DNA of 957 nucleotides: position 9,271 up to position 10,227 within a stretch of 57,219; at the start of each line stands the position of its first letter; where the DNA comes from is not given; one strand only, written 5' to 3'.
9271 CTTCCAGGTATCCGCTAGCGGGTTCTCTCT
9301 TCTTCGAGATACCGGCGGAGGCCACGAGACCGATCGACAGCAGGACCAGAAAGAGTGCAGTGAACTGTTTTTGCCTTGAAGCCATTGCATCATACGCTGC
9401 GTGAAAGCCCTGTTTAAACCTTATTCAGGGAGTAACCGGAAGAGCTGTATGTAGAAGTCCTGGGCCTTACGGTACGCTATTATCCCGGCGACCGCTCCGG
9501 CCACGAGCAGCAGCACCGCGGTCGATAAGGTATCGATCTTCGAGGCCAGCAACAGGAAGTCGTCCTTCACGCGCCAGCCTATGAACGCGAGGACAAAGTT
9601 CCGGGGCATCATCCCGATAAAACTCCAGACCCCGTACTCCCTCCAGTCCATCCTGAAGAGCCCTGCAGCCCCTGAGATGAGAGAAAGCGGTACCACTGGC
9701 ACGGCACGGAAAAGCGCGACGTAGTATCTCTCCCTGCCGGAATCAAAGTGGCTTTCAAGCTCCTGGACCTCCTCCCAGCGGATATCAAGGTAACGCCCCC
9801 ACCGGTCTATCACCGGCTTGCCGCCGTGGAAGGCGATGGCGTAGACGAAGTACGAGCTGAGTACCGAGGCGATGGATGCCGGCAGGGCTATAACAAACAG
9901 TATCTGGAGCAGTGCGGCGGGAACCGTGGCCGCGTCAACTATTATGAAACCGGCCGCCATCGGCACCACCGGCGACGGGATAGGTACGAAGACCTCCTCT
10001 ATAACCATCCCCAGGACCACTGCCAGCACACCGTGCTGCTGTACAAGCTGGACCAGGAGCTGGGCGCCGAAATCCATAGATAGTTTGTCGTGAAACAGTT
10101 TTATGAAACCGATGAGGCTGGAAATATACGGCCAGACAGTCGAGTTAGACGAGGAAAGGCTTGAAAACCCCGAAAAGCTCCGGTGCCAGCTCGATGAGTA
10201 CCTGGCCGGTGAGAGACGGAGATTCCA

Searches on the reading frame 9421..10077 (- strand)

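Call 9: search_protein_families(library=pfam, max_evalue=0.05, proteins=[window:9421-10077:-])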
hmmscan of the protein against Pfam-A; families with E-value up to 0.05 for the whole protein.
window:9421-10077:- (218 aa): 1 family
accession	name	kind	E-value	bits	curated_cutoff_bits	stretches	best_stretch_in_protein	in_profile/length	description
PF09335.16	VTT_dom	-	6.5e-15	56.1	33.9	1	33-168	1-122/123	VTT domain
